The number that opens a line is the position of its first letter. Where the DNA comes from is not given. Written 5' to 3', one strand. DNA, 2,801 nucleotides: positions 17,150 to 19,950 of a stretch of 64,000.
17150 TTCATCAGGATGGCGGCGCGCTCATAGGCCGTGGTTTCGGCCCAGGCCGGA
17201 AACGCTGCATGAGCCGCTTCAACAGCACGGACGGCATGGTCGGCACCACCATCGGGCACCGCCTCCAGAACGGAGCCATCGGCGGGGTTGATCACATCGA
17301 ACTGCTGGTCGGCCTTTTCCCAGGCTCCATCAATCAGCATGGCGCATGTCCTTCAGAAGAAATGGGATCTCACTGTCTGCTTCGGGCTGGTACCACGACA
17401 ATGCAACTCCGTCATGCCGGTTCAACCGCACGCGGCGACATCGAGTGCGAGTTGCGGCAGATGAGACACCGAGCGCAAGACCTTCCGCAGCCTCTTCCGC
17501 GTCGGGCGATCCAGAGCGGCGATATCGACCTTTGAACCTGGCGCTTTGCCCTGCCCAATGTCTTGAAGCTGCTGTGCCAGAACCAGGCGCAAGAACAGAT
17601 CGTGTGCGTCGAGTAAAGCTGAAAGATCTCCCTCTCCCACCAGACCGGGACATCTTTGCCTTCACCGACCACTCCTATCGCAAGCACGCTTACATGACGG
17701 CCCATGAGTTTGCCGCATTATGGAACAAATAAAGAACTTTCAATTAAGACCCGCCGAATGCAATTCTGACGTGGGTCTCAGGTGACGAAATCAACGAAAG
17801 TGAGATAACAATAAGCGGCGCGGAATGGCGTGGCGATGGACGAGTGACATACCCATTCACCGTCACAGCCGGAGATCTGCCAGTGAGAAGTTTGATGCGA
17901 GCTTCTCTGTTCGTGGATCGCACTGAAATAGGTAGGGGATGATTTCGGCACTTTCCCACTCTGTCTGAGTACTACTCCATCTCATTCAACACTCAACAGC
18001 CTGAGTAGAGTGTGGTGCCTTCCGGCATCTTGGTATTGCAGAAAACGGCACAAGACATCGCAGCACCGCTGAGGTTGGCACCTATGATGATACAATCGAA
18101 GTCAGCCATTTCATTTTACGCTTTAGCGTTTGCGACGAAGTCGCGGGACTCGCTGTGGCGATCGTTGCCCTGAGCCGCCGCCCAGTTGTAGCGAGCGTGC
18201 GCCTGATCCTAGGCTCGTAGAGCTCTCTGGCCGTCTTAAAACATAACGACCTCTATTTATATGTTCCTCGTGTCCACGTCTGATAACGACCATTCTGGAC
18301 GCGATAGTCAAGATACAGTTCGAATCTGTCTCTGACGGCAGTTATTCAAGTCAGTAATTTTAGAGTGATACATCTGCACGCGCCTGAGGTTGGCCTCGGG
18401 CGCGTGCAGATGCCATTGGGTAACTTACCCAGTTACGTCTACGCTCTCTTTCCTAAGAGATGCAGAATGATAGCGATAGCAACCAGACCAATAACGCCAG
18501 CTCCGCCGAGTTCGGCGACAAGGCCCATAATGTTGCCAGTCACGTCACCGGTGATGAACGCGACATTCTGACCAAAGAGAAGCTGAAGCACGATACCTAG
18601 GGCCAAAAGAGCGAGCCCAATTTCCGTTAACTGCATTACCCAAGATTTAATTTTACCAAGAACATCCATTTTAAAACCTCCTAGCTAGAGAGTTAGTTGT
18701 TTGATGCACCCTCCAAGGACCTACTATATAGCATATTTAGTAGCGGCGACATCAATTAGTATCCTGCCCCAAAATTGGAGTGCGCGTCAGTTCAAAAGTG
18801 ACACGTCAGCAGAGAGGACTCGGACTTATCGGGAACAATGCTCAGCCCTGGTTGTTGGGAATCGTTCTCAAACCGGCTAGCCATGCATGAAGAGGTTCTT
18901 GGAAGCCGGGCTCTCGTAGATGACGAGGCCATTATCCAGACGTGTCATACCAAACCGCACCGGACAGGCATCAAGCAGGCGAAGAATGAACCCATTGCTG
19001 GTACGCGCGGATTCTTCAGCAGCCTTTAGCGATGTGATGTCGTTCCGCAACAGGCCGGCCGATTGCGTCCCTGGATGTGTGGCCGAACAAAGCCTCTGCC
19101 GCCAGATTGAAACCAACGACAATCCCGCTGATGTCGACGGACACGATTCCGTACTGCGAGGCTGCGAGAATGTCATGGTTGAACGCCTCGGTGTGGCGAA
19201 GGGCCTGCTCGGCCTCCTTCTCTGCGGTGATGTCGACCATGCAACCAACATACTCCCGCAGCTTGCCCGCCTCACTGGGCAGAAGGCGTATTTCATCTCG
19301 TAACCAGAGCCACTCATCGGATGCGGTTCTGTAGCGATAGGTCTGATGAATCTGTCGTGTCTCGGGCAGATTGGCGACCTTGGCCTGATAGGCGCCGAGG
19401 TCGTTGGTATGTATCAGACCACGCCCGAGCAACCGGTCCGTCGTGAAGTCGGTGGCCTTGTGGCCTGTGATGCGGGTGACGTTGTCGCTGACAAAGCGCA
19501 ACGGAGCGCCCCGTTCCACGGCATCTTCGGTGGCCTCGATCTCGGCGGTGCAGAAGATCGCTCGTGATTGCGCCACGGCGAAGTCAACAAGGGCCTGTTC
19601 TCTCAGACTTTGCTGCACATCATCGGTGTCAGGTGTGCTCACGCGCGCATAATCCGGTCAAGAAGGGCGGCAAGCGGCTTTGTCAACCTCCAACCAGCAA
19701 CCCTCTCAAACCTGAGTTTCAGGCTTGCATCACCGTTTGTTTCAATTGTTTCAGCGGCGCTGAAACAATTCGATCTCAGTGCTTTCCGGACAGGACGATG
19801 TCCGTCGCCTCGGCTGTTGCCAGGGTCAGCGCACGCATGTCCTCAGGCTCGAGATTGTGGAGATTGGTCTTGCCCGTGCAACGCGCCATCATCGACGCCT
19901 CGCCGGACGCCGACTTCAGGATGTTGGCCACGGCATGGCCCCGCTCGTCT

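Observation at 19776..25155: Unusually partitioned glutamate-synthase-like system: separate amidotransferase, fused GXGXG+FMN protein, and a GltD-like reductase fused to a second TIM-barrel-like domain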

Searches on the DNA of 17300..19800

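Call 83: search_rna_families(source=window, start=17300, end=19800, threshold=evalue, max_evalue=0.1)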
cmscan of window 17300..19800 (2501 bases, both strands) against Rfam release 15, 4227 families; matches with E-value up to 0.1: 0.
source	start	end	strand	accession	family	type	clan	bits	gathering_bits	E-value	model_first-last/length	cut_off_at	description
